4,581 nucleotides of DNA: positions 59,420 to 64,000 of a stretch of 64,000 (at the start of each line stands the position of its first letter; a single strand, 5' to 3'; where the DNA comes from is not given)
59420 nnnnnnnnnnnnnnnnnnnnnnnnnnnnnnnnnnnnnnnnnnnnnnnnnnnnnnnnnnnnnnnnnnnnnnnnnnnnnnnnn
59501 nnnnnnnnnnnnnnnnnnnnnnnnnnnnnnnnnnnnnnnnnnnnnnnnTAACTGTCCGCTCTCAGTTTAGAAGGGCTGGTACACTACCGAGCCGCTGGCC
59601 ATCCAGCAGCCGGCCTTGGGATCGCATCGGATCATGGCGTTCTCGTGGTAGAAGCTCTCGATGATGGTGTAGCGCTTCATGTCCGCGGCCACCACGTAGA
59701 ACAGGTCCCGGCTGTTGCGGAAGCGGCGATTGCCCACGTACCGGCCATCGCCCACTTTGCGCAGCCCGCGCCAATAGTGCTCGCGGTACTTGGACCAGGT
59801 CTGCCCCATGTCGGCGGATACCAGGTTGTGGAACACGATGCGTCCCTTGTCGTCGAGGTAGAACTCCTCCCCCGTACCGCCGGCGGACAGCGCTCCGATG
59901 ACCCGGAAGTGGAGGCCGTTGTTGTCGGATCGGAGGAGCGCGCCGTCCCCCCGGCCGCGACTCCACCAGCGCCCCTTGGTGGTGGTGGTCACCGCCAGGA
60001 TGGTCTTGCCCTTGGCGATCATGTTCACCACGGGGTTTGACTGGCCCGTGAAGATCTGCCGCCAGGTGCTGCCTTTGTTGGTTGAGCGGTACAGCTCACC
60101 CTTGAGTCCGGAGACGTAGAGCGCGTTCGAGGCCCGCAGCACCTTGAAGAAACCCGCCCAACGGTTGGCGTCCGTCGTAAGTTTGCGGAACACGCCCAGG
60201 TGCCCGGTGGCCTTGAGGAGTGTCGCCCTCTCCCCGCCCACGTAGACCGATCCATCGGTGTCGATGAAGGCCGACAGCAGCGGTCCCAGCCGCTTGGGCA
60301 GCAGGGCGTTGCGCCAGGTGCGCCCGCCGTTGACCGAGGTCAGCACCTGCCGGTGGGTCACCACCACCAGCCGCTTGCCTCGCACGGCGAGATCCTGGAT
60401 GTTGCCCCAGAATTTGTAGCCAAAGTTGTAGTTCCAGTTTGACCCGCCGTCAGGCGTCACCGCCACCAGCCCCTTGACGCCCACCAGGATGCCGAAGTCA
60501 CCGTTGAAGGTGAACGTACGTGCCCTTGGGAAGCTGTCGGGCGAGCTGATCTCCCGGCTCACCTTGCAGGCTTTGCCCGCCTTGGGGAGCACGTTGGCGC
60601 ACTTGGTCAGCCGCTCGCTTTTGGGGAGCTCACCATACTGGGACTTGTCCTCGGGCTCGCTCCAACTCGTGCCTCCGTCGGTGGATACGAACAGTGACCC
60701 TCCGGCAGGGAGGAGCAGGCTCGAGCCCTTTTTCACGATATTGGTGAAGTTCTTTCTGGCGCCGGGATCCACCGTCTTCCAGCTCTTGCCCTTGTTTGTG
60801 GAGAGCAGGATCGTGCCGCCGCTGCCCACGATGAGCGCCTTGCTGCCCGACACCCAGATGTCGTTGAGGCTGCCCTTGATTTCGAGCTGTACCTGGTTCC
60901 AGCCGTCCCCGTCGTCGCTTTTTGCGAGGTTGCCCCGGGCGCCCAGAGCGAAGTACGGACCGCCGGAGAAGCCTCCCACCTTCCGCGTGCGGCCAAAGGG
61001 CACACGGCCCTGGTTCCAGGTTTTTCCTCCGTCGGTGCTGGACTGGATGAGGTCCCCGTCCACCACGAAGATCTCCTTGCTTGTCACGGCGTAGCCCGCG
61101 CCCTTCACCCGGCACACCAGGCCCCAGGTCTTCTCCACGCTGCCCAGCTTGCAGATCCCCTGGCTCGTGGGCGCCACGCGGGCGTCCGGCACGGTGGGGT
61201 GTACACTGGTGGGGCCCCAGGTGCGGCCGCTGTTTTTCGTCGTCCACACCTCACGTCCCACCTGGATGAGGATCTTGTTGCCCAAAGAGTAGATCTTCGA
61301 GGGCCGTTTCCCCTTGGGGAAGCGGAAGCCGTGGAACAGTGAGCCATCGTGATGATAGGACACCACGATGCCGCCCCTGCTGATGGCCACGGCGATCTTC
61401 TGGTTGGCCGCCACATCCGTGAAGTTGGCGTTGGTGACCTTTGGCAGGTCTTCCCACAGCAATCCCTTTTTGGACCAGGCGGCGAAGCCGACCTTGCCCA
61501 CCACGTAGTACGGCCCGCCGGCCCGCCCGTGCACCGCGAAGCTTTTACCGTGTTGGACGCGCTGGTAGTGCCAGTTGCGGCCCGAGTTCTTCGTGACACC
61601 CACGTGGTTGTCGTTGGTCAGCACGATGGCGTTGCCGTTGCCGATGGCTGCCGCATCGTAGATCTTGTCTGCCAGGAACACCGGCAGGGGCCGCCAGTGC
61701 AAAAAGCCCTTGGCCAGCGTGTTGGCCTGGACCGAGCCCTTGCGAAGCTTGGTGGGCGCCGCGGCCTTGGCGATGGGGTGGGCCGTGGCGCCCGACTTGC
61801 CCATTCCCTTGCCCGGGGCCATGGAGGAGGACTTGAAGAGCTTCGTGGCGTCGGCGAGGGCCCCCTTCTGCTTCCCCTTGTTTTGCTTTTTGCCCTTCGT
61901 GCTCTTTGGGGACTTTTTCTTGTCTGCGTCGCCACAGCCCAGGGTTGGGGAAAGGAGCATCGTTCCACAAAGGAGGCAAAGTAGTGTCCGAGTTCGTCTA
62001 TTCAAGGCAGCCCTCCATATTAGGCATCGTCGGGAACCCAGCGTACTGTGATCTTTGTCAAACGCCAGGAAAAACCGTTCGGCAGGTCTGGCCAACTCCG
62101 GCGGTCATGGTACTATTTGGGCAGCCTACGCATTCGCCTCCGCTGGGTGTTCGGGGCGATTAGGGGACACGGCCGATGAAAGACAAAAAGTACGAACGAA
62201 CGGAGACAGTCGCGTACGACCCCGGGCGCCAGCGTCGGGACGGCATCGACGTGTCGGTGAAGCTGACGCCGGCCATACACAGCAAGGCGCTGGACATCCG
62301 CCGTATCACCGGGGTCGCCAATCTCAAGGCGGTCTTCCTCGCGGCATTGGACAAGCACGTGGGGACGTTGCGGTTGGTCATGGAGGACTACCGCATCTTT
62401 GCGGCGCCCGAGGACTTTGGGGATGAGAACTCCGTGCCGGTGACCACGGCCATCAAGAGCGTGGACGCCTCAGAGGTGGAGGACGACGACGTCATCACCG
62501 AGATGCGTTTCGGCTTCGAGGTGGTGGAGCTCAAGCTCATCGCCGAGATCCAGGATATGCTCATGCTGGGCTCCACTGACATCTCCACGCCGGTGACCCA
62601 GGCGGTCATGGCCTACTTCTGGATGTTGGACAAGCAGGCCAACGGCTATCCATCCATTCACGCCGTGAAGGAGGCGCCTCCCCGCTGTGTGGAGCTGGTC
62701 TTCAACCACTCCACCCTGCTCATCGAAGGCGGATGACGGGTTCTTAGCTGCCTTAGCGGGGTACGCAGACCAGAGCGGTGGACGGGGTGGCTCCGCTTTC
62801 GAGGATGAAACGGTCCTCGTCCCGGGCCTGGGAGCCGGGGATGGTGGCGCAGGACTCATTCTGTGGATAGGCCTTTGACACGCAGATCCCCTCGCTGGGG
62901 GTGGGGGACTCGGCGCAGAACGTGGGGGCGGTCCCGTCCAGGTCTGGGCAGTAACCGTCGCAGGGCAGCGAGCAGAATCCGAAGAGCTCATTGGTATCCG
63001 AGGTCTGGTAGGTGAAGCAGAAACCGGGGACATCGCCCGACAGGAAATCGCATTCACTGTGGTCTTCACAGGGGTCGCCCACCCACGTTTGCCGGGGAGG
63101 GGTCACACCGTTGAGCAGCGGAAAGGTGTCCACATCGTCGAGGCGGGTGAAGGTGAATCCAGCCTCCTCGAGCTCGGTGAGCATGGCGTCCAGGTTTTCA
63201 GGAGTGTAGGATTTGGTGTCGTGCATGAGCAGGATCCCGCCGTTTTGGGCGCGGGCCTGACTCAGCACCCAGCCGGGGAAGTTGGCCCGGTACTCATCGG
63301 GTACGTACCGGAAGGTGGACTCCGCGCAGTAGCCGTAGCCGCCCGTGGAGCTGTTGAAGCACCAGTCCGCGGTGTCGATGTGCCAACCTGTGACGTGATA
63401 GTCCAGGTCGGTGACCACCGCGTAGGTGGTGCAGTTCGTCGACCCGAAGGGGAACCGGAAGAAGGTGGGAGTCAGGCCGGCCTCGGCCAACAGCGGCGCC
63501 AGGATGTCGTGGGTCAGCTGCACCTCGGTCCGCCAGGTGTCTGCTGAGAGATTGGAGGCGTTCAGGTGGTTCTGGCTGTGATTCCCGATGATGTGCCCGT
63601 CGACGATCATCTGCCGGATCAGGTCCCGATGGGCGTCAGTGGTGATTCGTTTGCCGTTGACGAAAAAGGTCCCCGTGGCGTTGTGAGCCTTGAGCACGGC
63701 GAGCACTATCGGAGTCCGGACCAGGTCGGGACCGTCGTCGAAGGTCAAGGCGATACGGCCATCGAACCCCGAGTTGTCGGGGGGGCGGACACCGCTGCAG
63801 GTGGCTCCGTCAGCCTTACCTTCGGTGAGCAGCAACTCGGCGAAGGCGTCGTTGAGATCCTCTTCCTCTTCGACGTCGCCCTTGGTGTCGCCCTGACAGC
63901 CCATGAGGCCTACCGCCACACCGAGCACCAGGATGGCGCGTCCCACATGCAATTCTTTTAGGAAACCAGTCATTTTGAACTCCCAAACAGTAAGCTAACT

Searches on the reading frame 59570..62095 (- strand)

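Call 27: search_protein_families(library=pfam, proteins=[window:59570-62095:-], max_evalue=0.00001)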
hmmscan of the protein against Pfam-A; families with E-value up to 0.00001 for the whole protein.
window:59570-62095:- (842 aa): 4 families
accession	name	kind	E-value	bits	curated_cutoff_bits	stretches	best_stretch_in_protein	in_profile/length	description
PF15902.12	Sortilin-Vps10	-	7.1e-12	45.3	33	0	393-448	7-66/446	Sortilin, neurotensin receptor 3,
PF14870.12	PSII_BNR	-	1.4e-10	41.3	27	0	382-480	32-139/303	Photosynthesis system II assembly factor YCF48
PF19755.4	DUF6242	-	2.2e-07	31.4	29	0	421-478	156-217/217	Domain of unknown function (DUF6242)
PF02012.26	BNR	-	4.2e-07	29.4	27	0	469-479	1-11/12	BNR/Asp-box repeat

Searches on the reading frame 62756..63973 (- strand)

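Call 51: search_protein_families(library=ncbifam, proteins=[window:62756-63973:-], max_evalue=0.00001)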
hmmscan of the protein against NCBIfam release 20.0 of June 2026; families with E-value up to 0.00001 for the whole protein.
window:62756-63973:- (406 aa): 8 families
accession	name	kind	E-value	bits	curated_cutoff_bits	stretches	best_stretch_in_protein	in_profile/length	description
TIGR02764.1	spore_ybaN_pdaB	equivalog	2.9e-33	115.3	237.4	1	73-205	7-134/191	polysaccharide deacetylase family sporulation protein PdaB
NF045821.1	PgAcgDacpgdA1_Bac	equivalog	9.9e-28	96.8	400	1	73-206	89-217/282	peptidoglycan-N-acetylglucosamine deacetylase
TIGR02884.1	spore_pdaA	equivalog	3.2e-26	92.4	298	1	73-211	38-172/224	delta-lactam-biosynthetic de-N-acetylase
TIGR04243.1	nodulat_NodB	equivalog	2e-25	89.4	240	1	73-205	3-131/197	chitooligosaccharide deacetylase NodB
NF045820.1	PgAcgDacpgdA_Strep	equivalog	2.1e-23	82.8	800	1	74-205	270-393/463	peptidoglycan-N-acetylglucosamine deacetylase PgdA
NF045822.1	PgAcgDacpgdA2_Bac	equivalog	9.9e-21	74.3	400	1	75-286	73-266/274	peptidoglycan-N-acetylglucosamine deacetylase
TIGR02873.1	spore_ylxY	hypoth_equivalog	5.8e-19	68.4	391.5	1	88-204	101-212/268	probable sporulation protein, polysaccharide deacetylase family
TIGR03006.1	pepcterm_polyde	equivalog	3.1e-06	26.5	276.2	1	89-165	38-112/272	XrtA system polysaccharide deacetylase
